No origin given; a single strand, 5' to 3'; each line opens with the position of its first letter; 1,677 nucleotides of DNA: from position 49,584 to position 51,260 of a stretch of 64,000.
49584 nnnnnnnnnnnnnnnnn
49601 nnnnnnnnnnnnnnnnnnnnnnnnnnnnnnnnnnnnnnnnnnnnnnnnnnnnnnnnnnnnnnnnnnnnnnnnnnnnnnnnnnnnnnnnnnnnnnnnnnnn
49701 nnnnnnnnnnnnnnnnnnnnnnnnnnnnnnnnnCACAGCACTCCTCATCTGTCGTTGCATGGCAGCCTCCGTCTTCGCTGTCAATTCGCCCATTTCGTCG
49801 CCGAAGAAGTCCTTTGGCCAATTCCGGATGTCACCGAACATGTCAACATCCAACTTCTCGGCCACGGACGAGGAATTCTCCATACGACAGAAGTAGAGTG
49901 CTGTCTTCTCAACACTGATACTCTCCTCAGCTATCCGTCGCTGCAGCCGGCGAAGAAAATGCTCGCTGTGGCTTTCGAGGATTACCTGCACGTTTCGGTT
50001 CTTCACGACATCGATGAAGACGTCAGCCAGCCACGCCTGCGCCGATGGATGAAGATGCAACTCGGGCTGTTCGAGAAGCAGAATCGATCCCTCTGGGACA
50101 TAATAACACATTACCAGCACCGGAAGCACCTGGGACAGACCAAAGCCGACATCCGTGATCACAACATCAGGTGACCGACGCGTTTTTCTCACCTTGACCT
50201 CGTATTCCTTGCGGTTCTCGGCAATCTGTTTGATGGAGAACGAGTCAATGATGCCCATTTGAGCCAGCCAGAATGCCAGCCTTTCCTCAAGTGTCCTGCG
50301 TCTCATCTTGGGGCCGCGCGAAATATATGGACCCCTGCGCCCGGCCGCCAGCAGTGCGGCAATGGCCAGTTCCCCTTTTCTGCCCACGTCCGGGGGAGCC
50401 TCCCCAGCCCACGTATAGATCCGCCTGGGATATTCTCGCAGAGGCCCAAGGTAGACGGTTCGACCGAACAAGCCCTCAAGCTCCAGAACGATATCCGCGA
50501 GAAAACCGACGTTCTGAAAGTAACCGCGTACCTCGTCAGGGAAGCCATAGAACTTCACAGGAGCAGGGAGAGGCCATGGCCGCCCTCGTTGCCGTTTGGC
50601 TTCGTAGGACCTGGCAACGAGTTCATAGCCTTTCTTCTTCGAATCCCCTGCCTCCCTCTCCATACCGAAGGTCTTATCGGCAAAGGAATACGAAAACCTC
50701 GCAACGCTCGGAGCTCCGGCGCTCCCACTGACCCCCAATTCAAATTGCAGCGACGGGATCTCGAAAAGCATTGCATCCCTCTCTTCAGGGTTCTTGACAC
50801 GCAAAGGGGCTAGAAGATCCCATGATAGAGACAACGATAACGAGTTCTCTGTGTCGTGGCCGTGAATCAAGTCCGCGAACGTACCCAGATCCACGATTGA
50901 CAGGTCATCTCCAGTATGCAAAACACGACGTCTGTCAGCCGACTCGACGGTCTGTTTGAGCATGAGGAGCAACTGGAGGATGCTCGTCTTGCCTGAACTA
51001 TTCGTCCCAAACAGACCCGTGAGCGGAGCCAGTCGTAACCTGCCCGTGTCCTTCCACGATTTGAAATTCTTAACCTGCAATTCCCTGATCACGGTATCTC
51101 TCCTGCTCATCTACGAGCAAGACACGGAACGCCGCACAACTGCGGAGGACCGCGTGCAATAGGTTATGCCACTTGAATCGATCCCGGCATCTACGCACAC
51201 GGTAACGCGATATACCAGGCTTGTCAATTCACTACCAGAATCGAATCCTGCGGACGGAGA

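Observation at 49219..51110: A+T-rich two-gene island: DUF3696-type ABC ATPase coupled by a GTGA overlap to a PIN-like nuclease - candidate undescribed defence/abortive-infection module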

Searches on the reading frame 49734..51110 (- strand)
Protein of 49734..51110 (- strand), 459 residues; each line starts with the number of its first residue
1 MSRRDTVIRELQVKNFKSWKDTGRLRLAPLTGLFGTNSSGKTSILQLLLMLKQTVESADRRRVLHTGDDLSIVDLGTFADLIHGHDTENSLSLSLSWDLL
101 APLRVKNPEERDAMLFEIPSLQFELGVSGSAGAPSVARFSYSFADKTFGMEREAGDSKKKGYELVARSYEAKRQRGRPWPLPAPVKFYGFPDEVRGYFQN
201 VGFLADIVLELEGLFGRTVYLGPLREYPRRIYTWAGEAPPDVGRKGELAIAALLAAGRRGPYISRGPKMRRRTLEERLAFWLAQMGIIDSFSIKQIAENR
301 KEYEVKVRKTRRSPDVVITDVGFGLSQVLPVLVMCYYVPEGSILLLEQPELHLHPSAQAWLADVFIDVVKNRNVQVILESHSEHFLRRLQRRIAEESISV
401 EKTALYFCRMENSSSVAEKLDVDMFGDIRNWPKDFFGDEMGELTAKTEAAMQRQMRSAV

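Call 3: search_protein_families(library=pfam, proteins=[window:49734-51110:-], max_evalue=1)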
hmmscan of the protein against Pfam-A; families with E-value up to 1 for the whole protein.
window:49734-51110:- (459 aa): 6 families
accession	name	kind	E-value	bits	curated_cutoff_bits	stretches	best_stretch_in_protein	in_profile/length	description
PF13175.12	AAA_15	-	4.8e-26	92.7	32.1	2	306-385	291-373/374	AAA ATPase domain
PF13304.12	AAA_21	-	1.4e-20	75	27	2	313-386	230-303/304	AAA domain, putative AbiEii toxin, Type IV TA system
PF12476.13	DUF3696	-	3e-08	34.2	22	1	398-443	1-49/52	Protein of unknown function (DUF3696)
PF02463.25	SMC_N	-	0.00017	21.5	40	1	8-48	2-44/220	RecF/RecN/SMC N terminal domain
PF13476.12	AAA_23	-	0.0003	21.9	27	1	11-49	2-40/201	AAA domain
PF00005.33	ABC_tran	-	0.085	13.9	25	1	30-54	13-37/137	ABC transporter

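Call 4: search_protein_families(library=padloc, proteins=[window:49734-51110:-], max_evalue=1)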
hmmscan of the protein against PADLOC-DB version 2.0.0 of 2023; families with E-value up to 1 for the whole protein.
window:49734-51110:- (459 aa): 123 families (the best 25 are shown)
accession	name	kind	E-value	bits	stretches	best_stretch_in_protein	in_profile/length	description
PDLC04148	HEC-03B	-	1.4e-149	497.1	1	8-457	2-455/458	-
PDLC03878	NsnB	-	9.9e-62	207.7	1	8-437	2-333/345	-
PDLC04707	PDC-M55A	-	9.9e-57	190.8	1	8-455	3-418/421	-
PDLC02979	AriA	-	1.8e-27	95.1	2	304-386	288-373/373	-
PDLC02980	AriA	-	1.1e-20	72.8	2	315-386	232-303/304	-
PDLC04391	PDC-M07A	-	2.9e-16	57.5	2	8-67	2-60/412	-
PDLC04392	PDC-M07A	-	2.2e-14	51.3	2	8-95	2-88/432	-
PDLC04179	HEC-01A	-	9.5e-14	49.3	2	327-391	346-410/459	-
PDLC04178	HEC-01A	-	1.1e-13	49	2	4-58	5-58/399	-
PDLC04393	PDC-M07A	-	2.8e-13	47.7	2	8-92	2-85/435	-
PDLC04175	HEC-01A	-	2.9e-13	47.6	2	6-68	4-65/363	-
PDLC02335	AbiLi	-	7.8e-13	46.2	1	5-408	47-251/326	AbiLi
PDLC02358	Old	-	1.2e-12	45.5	2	342-390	286-333/578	Old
PDLC04214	HEC-02A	-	1.3e-12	45.7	2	327-403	224-299/338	-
PDLC00090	GajA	-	3.7e-12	43.8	2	8-52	3-48/659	AAA ATPase domain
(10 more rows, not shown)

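Call 5: search_protein_families(library=ncbifam, proteins=[window:49734-51110:-], max_evalue=1)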
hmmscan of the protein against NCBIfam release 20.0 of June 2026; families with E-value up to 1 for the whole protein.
window:49734-51110:- (459 aa): 17 families
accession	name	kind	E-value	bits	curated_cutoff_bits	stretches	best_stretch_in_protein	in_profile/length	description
NF047739.1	antiphage_MADS3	equivalog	5.9e-10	38.9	420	2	8-107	2-99/427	methylation-associated defense system AAA family ATPase MAD3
NF041760.1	PtuA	equivalog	6.3e-05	22.1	500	2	4-46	48-90/524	retron Ec78 anti-phage system effector ATPase PtuA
NF038234.1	retron_eff_Eco8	equivalog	0.00014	20.7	250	1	343-421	275-354/679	retron Eco8 family effector endonuclease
NF053563.1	Rkd4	equivalog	0.00022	19.5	860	1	8-46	3-41/747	arcadin-4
TIGR00611.2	recf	equivalog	0.00076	18.7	172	1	8-51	1-44/339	DNA replication/repair protein RecF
NF050005.1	ABC_ATPase_Uup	equivalog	0.0057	14.9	900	1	338-394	172-224/636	ATP-binding cassette ATPase Uup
NF011646.0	PRK15064.1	equivalog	0.012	14.1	762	1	330-394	163-223/530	ABC-F family ATPase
NF000355.4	ribo_prot_ABC_F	equivalog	0.021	13.7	380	0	32-51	343-362/499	ribosomal protection-like ABC-F family protein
NF008358.0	PRK11147.1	equivalog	0.029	12.6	936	1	338-394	172-224/635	ABC transporter ATP-binding protein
TIGR03873.1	F420-0_ABC_ATP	hypoth_equivalog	0.041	13.1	372.4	1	30-71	29-66/256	putative F420-0 ABC transporter ATP-binding protein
NF003034.1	PRK03918.1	equivalog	0.06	11.3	700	1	8-49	3-44/878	DNA double-strand break repair ATPase Rad50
NF040873.1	AztA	equivalog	0.068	12.7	220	0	26-49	16-39/191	zinc ABC transporter ATP-binding protein AztA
TIGR02169.1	SMC_prok_A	equivalog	0.084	10.5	729.4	1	8-49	2-44/1165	chromosome segregation protein SMC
TIGR04435.1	restrict_AAA_1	hypoth_equivalog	0.15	10.7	300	0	305-366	382-444/568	restriction system-associated AAA family ATPase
TIGR03410.1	urea_trans_UrtE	equivalog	0.17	11.3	285.8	0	340-392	149-201/230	urea ABC transporter ATP-binding subunit UrtE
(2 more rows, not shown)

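Call 27: search_solved_structures(query=window:49734-51110:-, max_evalue=0.01)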
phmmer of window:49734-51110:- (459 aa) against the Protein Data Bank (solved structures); distinct sequences matched with E-value up to 0.01: 1.
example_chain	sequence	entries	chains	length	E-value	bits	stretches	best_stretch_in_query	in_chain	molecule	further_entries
6p74_A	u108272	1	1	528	1e-07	34.5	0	8-49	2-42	Putative ATP-dependent endonuclease of the OLD family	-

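Call 39: find_homologous_proteins(query=window:49734-51110:-, max_evalue=1e-10)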
Query window:49734-51110:- (459 aa): 8000 proteins with E <= 1e-10 among 8000 candidates; the best 120 are listed.
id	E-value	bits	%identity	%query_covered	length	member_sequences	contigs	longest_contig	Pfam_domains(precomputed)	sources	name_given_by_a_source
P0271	1.0e-278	943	92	99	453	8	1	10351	PF12476.14,PF13175.13,PF13304.13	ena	-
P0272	7.3e-243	824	81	98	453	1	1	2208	PF12476.14,PF13175.13,PF13304.13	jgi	-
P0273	1.1e-238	811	80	98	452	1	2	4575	PF12476.14,PF13175.13,PF13304.13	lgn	-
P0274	3.0e-224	763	74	98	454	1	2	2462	PF12476.14,PF13175.13,PF13304.13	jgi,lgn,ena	-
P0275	5.2e-224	762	75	98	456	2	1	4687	PF12476.14,PF13175.13,PF13304.13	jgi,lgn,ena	-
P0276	1.4e-221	754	73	98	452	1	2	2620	PF12476.14,PF13175.13,PF13304.13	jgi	-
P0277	3.5e-221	753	71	98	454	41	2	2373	PF12476.14,PF13175.13,PF13476.13,PF13304.13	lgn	-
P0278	8.2e-221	752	73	98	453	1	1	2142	PF12476.14,PF13175.13,PF13304.13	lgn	-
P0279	1.2e-220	751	72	98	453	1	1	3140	PF12476.14,PF13175.13,PF13304.13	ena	-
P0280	2.1e-220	750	73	98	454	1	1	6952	PF12476.14,PF13175.13,PF13476.13,PF02463.26,PF13304.13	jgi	jgi:predicted ATPase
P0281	2.5e-220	750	73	98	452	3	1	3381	PF12476.14,PF13175.13,PF13304.13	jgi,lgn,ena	-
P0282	8.7e-220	748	73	98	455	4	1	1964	PF12476.14,PF13175.13,PF13476.13,PF02463.26,PF13304.13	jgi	jgi:hypothetical protein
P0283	1.6e-219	747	71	98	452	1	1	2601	PF12476.14,PF13175.13,PF13304.13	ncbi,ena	-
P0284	6.8e-219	745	73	98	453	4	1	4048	PF12476.14,PF13175.13,PF13476.13,PF02463.26,PF13304.13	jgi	jgi:predicted ATPase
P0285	7.7e-219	745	73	98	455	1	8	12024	PF12476.14,PF13175.13,PF13304.13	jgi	jgi:hypothetical protein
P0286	2.4e-218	744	72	98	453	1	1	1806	PF12476.14,PF13175.13,PF13304.13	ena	-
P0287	1.1e-217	741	71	98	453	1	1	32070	PF12476.14,PF13175.13,PF13304.13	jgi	-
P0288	2.0e-217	741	71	98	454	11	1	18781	PF12476.14,PF13175.13,PF13304.13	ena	-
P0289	3.9e-217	740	71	98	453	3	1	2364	PF12476.14,PF13175.13,PF13304.13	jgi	-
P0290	2.5e-216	737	71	98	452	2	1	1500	PF12476.14,PF13175.13,PF13476.13,PF02463.26,PF13304.13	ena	-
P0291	8.7e-216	735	72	98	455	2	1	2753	PF12476.14,PF13175.13,PF13476.13,PF02463.26,PF13304.13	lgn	-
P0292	1.3e-215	735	71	98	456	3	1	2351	PF12476.14,PF13175.13,PF13304.13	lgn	-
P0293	2.1e-215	734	70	98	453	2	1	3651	PF12476.14,PF13175.13,PF13476.13,PF13304.13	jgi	jgi:predicted ATPase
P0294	1.1e-214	732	71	98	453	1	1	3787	PF12476.14,PF13175.13,PF13476.13,PF02463.26,PF13304.13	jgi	jgi:predicted ATPase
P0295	1.2e-214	731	71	98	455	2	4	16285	PF12476.14,PF13175.13,PF13304.13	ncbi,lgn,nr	ncbi:MAG: DUF3696 domain-containing protein [Planctomycetes bacterium]|nr:DUF3696 domain-containing 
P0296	1.2e-213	728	71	98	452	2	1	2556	PF12476.14,PF13175.13,PF13476.13,PF13304.13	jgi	-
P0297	1.5e-213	728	71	98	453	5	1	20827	PF12476.14,PF13175.13,PF13304.13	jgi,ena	-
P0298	5.2e-213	726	71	98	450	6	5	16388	PF12476.14,PF13175.13,PF13304.13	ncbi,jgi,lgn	-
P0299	8.8e-213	725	70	98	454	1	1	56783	PF12476.14,PF13175.13,PF13304.13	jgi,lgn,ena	-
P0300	3.4e-212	723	69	98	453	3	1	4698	PF12476.14,PF13175.13,PF13304.13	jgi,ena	jgi:hypothetical protein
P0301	7.4e-212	722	69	98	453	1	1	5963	PF12476.14,PF13175.13,PF13476.13,PF13304.13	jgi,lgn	-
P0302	7.8e-212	722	71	98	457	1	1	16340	PF12476.14,PF13175.13,PF13304.13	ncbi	-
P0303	1.5e-211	721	70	98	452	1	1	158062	PF12476.14,PF13175.13,PF13476.13,PF13304.13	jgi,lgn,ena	-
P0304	1.7e-211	721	70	98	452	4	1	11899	PF12476.14,PF13175.13,PF13304.13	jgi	-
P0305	2.6e-211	720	84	81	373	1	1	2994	PF12476.14,PF13175.13,PF13304.13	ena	-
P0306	3.3e-211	720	69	98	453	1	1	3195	PF12476.14,PF13175.13,PF13304.13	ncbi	-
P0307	4.4e-211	720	70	98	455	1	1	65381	PF12476.14,PF13175.13,PF13304.13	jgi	jgi:predicted ATPase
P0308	8.1e-211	719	70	98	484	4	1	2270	PF12476.14,PF13175.13,PF13304.13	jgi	jgi:predicted ATPase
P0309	1.6e-210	718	68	98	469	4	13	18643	PF12476.14,PF13175.13,PF13476.13,PF02463.26,PF13304.13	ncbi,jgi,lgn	-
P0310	6.4e-210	716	68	98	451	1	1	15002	PF12476.14,PF13175.13,PF02463.26,PF13304.13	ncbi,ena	-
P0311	8.3e-210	715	70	98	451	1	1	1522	PF12476.14,PF13175.13,PF13304.13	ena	-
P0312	1.5e-209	715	68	98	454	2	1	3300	PF12476.14,PF13175.13,PF13304.13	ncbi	ncbi:MAG: DUF3696 domain-containing protein [Sedimentisphaerales bacterium]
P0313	3.7e-209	713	69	98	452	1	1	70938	PF12476.14,PF13175.13,PF13304.13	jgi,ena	-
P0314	1.8e-208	711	67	98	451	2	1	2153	PF12476.14,PF13175.13,PF02463.26,PF13304.13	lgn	-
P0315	7.8e-208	709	68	98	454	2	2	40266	PF12476.14,PF13175.13,PF13476.13,PF13304.13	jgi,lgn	jgi:AAA15 family ATPase/GTPase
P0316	1.2e-207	708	69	98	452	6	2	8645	PF12476.14,PF13175.13,PF13304.13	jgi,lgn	jgi:hypothetical protein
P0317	1.8e-206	704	67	98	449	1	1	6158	PF12476.14,PF13175.13,PF13304.13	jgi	-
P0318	1.8e-206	704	69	98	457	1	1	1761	PF12476.14,PF13175.13,PF13304.13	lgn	-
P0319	1.1e-204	699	72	94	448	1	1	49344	PF12476.14,PF13175.13,PF13304.13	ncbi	-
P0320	4.5e-204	697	70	98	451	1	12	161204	PF12476.14,PF13175.13,PF13304.13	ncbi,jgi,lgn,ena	ncbi:MAG: DUF3696 domain-containing protein [Sedimentisphaerales bacterium]|jgi:predicted ATPase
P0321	1.2e-201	689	65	98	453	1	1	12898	PF12476.14,PF13175.13,PF02463.26,PF13304.13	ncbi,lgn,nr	ncbi:MAG: DUF3696 domain-containing protein [Sedimentisphaerales bacterium]|nr:DUF3696 domain-contai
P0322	4.3e-199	680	66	98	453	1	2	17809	PF12476.14,PF13175.13,PF13476.13,PF13304.13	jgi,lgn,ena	jgi:predicted ATPase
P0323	5.9e-199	680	68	98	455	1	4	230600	PF12476.14,PF13175.13,PF13304.13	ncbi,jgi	-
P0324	1.1e-195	669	65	98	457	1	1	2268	PF12476.14,PF13175.13,PF13476.13,PF13304.13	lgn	-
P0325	8.1e-195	666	64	98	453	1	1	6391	PF12476.14,PF13175.13,PF13476.13,PF02463.26,PF13304.13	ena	-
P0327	5.3e-192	657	70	89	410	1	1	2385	PF12476.14,PF13175.13,PF13304.13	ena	-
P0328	2.0e-189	648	62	98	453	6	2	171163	PF12476.14,PF13175.13,PF13304.13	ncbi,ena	ncbi:MAG: DUF3696 domain-containing protein [Candidatus Brocadiia bacterium]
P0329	2.1e-188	645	69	88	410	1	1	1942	PF12476.14,PF13175.13,PF13304.13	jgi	jgi:hypothetical protein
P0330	7.3e-187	640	68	89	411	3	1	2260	PF12476.14,PF13175.13,PF13304.13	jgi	jgi:hypothetical protein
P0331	1.5e-186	639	61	97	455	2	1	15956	PF12476.14,PF13175.13,PF13476.13,PF13304.13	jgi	jgi:predicted ATPase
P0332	3.7e-186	638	62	98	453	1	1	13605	PF12476.14,PF13175.13,PF13476.13,PF13304.13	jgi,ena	-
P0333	4.1e-185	634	61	98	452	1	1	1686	PF12476.14,PF13175.13,PF13304.13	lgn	-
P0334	6.2e-185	633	63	96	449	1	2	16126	PF12476.14,PF13175.13,PF13304.13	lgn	-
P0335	6.2e-185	633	63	98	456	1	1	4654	PF12476.14,PF13175.13,PF13304.13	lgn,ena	-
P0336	9.9e-185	633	63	98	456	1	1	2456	PF12476.14,PF13175.13,PF02463.26,PF13304.13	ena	-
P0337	6.5e-184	630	61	98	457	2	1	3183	PF12476.14,PF13175.13,PF13304.13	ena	-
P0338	1.3e-183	629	62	98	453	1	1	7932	PF12476.14,PF13175.13,PF13304.13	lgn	-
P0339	1.4e-183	629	63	98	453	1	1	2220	PF12476.14,PF13175.13,PF02463.26,PF13304.13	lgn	-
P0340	1.5e-183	629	63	98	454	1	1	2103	PF12476.14,PF13175.13,PF13304.13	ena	-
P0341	3.5e-183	628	62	98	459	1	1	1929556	PF12476.14,PF13175.13,PF13304.13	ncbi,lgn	ncbi:MAG: DUF3696 domain-containing protein [Blastocatellia bacterium]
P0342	4.7e-183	627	63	98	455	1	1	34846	PF12476.14,PF13175.13,PF13304.13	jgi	jgi:predicted ATPase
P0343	9.9e-183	626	62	97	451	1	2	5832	PF12476.14,PF13175.13,PF02463.26,PF13304.13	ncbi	-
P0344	1.4e-182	626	64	98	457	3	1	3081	PF12476.14,PF13175.13,PF13304.13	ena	-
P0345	2.5e-182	625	62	98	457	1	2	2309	PF12476.14,PF13175.13,PF13304.13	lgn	-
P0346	5.9e-182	624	62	98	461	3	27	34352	PF12476.14,PF13175.13,PF13304.13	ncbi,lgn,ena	-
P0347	7.6e-181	620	60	98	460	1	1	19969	PF12476.14,PF13175.13,PF13476.13,PF13304.13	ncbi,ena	-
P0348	8.4e-181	620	61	98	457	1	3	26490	PF12476.14,PF13175.13,PF13304.13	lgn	-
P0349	1.1e-180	620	62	98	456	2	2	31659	PF12476.14,PF13175.13,PF13304.13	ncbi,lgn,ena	-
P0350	1.4e-180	619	62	97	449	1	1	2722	PF12476.14,PF13175.13,PF13304.13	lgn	-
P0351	2.2e-180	619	62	98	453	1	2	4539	PF12476.14,PF13175.13,PF13304.13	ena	-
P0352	3.3e-180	618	61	98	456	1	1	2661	PF12476.14,PF13175.13,PF13476.13,PF02463.26,PF13304.13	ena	-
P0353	4.1e-180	618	60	98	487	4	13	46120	PF12476.14,PF13175.13,PF13476.13,PF13304.13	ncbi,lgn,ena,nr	ncbi:MAG: DUF3696 domain-containing protein [Anaerolineales bacterium]|nr:DUF3696 domain-containing 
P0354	5.9e-180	617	61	98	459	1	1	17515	PF12476.14,PF13175.13,PF13304.13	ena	-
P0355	8.5e-180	617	61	99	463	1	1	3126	PF12476.14,PF13175.13,PF13304.13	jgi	jgi:predicted ATPase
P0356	9.1e-180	616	61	98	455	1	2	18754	PF12476.14,PF13175.13,PF13476.13,PF02463.26,PF13304.13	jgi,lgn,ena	-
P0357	1.9e-179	615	62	98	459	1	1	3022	PF12476.14,PF13175.13,PF13304.13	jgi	jgi:predicted ATPase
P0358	1.9e-179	615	62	98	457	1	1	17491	PF12476.14,PF13175.13,PF13304.13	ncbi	-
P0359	5.4e-179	614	61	98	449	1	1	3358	PF12476.14,PF13175.13,PF13304.13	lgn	-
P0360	6.0e-179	614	61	98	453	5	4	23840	PF12476.14,PF13175.13,PF13476.13,PF02463.26,PF13304.13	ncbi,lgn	-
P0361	6.5e-179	614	60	98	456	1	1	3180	PF12476.14,PF13175.13,PF13476.13,PF02463.26,PF13304.13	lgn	-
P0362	6.6e-179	614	61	97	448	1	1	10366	PF12476.14,PF13175.13,PF13304.13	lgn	-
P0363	2.4e-178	612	60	98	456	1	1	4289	PF12476.14,PF13175.13,PF13476.13,PF02463.26,PF13304.13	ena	-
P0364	3.2e-178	611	62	98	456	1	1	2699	PF12476.14,PF13175.13,PF13304.13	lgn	-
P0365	5.3e-178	611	61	98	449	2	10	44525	PF12476.14,PF13175.13,PF13304.13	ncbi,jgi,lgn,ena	-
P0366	7.9e-178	610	60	97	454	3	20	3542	PF12476.14,PF13175.13,PF13304.13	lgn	-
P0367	1.9e-177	609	61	98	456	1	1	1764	PF12476.14,PF13175.13,PF02463.26,PF13304.13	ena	-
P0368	2.0e-177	609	61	98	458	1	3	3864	PF12476.14,PF13175.13,PF13476.13,PF13304.13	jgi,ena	-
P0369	3.7e-177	608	61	99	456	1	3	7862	PF12476.14,PF13175.13,PF13304.13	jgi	-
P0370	1.1e-176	606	61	98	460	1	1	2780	PF12476.14,PF13175.13,PF13304.13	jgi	-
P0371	1.6e-176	606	62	97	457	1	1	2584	PF12476.14,PF13175.13,PF13304.13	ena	-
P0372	3.3e-176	605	61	99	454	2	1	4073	PF12476.14,PF13175.13,PF13304.13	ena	-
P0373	3.4e-176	605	61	97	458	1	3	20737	PF12476.14,PF13175.13,PF13476.13,PF02463.26,PF13304.13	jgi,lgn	jgi:predicted ATPase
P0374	4.0e-176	604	61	98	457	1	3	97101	PF12476.14,PF13175.13,PF13304.13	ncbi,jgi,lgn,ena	-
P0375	7.0e-176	604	60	98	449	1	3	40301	PF12476.14,PF13175.13,PF13304.13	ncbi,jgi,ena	-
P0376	7.8e-176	603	60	98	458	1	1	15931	PF12476.14,PF13175.13,PF13304.13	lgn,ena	-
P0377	8.3e-176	603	60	97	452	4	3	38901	PF12476.14,PF13175.13,PF13304.13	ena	-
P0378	9.5e-176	603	61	98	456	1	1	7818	PF12476.14,PF13175.13,PF13304.13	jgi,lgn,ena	-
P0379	1.0e-175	603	59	98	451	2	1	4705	PF12476.14,PF13175.13,PF13476.13,PF13304.13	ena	-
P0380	1.5e-175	603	59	98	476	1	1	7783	PF12476.14,PF13175.13,PF13476.13,PF13304.13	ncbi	-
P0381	1.5e-175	603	60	98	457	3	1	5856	PF12476.14,PF13175.13,PF13476.13,PF13304.13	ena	-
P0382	1.8e-175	602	60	98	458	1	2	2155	PF12476.14,PF13175.13,PF02463.26,PF13304.13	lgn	-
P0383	2.2e-175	602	59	98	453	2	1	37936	PF12476.14,PF13175.13,PF02463.26,PF13304.13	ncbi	-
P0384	4.0e-175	601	61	98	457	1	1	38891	PF12476.14,PF13175.13,PF13304.13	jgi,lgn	jgi:predicted ATPase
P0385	4.3e-175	601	59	98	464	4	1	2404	PF12476.14,PF13175.13,PF13304.13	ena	-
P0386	4.3e-175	601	60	97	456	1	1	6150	PF12476.14,PF13175.13,PF13304.13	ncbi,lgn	-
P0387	5.9e-175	601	60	98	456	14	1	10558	PF12476.14,PF13175.13,PF02463.26,PF13304.13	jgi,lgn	-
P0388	7.8e-175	600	59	98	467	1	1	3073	PF12476.14,PF13175.13,PF13304.13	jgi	jgi:predicted ATPase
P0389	1.0e-174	600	61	97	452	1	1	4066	PF12476.14,PF13175.13,PF13304.13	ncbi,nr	ncbi:MAG: DUF3696 domain-containing protein [Anaerolineae bacterium]|nr:DUF3696 domain-containing pr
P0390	1.1e-174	600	58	99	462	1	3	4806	PF12476.14,PF13175.13,PF13476.13,PF13304.13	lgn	-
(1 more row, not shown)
